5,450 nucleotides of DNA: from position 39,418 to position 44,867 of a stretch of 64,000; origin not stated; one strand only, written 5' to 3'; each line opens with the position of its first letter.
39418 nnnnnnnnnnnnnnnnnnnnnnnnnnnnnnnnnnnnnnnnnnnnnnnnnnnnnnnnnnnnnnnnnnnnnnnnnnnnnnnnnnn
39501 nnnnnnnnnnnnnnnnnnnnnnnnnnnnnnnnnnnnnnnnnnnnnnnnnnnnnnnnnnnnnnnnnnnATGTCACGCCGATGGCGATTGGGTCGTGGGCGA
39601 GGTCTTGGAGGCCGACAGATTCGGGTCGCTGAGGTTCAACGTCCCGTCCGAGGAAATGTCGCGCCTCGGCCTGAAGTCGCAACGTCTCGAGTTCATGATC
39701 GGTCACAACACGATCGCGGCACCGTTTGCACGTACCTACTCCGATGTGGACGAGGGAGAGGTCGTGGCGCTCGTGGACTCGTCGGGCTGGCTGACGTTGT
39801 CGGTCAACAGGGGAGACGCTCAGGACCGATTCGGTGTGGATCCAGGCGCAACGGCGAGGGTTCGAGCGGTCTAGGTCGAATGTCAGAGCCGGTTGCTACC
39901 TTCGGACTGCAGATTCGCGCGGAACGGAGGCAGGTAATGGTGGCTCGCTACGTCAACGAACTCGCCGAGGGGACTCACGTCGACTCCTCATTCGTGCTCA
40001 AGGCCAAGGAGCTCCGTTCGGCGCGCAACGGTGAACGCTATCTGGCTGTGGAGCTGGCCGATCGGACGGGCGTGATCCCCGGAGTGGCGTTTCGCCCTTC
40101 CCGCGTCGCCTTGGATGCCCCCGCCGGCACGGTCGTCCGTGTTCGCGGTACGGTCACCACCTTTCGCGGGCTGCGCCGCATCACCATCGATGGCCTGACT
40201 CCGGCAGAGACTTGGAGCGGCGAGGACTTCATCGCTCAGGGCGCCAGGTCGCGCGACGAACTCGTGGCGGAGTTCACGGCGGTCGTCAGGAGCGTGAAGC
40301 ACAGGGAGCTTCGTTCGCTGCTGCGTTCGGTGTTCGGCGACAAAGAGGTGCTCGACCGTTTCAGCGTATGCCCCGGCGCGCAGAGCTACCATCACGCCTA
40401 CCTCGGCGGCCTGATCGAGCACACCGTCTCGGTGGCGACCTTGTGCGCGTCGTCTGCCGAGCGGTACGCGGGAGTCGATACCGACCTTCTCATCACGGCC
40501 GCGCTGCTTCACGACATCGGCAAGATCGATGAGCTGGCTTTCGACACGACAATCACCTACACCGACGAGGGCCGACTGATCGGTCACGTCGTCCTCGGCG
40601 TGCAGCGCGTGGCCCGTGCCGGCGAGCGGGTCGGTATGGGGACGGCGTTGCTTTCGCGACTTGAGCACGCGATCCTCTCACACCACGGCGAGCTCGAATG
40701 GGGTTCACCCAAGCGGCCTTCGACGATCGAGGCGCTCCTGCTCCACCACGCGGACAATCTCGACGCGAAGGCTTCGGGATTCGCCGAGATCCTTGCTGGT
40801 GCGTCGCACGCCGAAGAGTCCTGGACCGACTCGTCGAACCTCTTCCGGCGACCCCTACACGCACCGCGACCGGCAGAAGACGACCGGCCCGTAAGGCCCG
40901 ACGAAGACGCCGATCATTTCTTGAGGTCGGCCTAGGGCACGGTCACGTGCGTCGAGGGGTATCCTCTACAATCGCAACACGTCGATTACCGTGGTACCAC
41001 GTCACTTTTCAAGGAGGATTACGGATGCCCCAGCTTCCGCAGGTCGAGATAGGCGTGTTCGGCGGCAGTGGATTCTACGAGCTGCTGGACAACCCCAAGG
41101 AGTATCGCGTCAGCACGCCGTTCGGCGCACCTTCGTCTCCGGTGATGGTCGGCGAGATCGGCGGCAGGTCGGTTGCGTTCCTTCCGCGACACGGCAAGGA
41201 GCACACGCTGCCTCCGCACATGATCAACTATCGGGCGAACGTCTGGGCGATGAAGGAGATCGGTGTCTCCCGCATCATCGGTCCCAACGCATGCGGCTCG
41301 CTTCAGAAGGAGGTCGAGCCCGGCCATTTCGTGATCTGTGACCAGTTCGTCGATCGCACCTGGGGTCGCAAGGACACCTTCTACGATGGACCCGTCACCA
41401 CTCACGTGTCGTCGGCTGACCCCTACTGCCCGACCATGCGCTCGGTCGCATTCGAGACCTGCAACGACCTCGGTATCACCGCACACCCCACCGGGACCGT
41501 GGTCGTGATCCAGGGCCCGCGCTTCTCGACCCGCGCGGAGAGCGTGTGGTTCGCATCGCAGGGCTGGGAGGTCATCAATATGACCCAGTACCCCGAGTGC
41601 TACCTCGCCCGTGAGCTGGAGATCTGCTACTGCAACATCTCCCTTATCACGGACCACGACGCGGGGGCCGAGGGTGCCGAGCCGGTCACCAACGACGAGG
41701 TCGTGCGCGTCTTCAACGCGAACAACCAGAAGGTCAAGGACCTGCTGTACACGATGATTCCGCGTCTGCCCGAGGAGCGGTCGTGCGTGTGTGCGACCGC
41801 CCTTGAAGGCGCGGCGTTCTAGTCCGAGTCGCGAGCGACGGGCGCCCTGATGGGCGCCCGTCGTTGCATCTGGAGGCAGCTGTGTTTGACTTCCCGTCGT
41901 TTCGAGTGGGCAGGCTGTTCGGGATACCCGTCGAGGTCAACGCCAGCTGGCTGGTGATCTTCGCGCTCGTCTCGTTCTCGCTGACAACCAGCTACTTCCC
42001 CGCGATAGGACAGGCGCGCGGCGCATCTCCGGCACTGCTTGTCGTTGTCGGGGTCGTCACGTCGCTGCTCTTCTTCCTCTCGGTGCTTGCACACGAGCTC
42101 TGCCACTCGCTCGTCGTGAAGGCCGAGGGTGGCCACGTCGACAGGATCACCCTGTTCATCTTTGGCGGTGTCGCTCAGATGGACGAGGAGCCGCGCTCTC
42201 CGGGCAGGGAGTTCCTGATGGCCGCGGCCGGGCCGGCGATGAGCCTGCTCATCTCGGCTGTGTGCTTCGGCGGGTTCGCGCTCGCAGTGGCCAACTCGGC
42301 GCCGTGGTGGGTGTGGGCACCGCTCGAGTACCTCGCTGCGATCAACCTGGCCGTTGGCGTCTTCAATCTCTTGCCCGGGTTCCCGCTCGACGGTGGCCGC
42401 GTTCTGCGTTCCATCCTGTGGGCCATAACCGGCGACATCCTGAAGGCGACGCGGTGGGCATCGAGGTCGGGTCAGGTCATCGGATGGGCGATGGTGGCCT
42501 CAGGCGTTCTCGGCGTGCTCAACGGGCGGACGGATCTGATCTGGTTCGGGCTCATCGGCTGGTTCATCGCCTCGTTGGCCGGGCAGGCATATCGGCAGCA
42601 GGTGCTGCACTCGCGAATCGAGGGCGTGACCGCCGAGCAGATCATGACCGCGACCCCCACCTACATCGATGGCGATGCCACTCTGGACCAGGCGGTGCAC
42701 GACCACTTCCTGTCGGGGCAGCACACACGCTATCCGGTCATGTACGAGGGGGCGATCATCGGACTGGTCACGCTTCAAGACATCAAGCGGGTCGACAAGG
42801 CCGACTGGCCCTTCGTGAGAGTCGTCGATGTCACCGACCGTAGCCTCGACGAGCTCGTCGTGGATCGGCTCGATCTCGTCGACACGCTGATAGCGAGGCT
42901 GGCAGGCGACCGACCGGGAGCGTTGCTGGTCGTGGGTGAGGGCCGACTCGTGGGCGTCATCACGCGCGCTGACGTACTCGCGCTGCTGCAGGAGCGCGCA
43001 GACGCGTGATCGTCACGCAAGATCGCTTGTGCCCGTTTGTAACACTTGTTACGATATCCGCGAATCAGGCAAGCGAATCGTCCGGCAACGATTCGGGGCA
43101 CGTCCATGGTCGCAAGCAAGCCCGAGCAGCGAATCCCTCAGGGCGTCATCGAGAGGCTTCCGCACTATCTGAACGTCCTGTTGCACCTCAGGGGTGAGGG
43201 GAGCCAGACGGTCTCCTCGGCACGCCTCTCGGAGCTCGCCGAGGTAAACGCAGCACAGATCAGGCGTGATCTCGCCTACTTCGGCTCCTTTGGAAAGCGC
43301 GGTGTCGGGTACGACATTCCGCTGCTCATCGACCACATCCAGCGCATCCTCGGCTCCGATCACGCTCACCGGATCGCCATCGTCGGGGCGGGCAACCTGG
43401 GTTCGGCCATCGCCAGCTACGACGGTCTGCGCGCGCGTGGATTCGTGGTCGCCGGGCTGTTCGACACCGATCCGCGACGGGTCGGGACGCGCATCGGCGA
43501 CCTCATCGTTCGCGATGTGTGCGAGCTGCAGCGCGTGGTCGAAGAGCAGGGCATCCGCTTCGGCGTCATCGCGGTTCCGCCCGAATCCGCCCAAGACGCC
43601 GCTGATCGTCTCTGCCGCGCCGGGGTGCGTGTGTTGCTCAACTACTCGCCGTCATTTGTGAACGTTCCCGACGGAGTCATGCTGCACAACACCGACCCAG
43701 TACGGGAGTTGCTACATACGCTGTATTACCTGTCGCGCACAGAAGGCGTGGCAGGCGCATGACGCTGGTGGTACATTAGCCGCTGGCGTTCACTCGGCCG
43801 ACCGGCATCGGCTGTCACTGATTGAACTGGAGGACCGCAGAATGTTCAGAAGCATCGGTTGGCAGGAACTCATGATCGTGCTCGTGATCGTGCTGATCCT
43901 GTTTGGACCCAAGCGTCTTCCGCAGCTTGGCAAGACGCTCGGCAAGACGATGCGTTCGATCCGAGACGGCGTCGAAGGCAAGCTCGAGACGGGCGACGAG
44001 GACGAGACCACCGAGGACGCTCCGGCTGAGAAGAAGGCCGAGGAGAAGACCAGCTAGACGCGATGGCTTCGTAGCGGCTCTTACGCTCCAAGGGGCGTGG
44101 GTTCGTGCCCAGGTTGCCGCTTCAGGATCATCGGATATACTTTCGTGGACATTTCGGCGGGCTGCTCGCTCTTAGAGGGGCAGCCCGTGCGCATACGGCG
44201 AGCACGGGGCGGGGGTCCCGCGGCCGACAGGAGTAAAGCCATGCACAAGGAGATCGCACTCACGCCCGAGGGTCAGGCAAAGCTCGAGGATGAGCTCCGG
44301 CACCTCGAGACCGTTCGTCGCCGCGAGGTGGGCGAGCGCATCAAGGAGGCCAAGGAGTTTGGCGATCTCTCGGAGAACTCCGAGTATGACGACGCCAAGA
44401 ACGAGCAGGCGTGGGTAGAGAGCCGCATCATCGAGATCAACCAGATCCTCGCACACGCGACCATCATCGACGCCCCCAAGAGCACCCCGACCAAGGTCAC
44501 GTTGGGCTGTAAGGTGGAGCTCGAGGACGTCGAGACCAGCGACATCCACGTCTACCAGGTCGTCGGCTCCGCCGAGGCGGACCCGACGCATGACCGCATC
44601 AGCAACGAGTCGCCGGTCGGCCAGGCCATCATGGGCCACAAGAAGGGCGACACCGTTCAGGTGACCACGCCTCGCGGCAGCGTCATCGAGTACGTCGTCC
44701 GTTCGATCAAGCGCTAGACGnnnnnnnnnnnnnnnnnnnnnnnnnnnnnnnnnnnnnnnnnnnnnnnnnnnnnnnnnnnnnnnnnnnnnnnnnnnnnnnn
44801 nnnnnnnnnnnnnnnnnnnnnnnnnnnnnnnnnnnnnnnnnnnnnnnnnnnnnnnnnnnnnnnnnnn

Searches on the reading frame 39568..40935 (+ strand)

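Call 41: search_protein_families(library=pfam, proteins=[window:39568-40935:+], max_evalue=0.0001)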
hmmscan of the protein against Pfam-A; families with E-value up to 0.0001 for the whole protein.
window:39568-40935:+ (455 aa): 2 families
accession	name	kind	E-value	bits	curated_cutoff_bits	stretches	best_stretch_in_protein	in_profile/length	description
PF01966.28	HD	-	2e-18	67.2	22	1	283-400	2-115/116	HD domain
PF01336.31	tRNA_anti-codon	-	2.2e-05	24.8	27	1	149-210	7-72/75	OB-fold nucleic acid binding domain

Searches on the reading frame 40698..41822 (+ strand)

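Call 41: search_protein_families(library=pfam, proteins=[window:40698-41822:+], max_evalue=0.0001)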
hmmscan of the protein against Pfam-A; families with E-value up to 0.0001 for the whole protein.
window:40698-41822:+ (374 aa): 1 family
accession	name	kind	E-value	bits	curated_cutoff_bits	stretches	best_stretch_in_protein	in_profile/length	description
PF01048.26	PNP_UDP_1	-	5.2e-44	150.8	25.1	1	117-354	1-232/233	Phosphorylase superfamily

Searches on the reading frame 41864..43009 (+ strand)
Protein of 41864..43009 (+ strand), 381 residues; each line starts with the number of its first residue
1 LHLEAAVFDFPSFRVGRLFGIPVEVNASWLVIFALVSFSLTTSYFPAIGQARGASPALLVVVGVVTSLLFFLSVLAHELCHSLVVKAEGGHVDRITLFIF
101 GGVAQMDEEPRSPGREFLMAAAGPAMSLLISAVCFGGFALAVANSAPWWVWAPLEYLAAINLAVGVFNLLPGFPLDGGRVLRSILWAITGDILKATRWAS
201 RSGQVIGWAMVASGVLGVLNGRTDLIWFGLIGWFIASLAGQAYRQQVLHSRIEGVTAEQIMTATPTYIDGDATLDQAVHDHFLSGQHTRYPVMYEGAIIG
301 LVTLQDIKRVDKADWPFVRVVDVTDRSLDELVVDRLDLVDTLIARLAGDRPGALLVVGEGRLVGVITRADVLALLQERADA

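Call 41: search_protein_families(library=pfam, proteins=[window:41864-43009:+], max_evalue=0.0001)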
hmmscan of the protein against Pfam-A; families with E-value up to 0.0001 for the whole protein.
window:41864-43009:+ (381 aa): 3 families
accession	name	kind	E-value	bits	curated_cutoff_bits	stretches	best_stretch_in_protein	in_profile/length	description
PF02163.28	Peptidase_M50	-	5.2e-24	85.3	27.2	2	143-199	152-210/221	Peptidase family M50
PF00571.33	CBS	-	2.6e-13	50.5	24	1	258-310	2-54/57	CBS domain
PF13398.12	Peptidase_M50B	-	4.3e-06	27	26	1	58-151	9-99/201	Peptidase M50B-like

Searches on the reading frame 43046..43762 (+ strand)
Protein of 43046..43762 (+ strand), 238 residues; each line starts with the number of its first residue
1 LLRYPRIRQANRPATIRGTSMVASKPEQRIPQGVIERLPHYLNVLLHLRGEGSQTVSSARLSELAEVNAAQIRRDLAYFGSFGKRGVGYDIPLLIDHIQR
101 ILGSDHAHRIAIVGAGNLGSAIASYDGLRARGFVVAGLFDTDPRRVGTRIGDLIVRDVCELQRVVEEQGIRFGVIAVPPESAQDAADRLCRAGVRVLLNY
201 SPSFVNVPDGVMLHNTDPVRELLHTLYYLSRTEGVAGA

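Call 42: search_protein_families(library=pfam, proteins=[window:43046-43762:+], max_evalue=0.0001)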
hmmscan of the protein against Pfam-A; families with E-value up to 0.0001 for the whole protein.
window:43046-43762:+ (238 aa): 3 families
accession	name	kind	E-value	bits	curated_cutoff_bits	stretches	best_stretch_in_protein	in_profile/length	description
PF02629.25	CoA_binding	-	9.8e-18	65.2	22.3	1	107-202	3-96/97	CoA binding domain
PF06971.19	Put_DNA-bind_N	-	3.3e-15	56.3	27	1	30-76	2-48/49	Putative DNA-binding protein N-terminus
PF01408.29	GFO_IDH_MocA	-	8.2e-06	26.9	24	1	109-199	2-92/120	Oxidoreductase family, NAD-binding Rossmann fold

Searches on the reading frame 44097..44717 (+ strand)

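Call 42: search_protein_families(library=pfam, proteins=[window:44097-44717:+], max_evalue=0.0001)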
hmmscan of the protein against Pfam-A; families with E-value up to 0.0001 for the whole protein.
window:44097-44717:+ (206 aa): 2 families
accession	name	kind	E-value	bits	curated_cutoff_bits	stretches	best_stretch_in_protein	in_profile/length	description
PF03449.20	GreA_GreB_N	-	1.8e-26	92.6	24.5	1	54-123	2-71/71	Transcription elongation factor, N-terminal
PF01272.25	GreA_GreB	-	2e-24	85.8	26.9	1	132-205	4-76/77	Transcription elongation factor, GreA/GreB, C-term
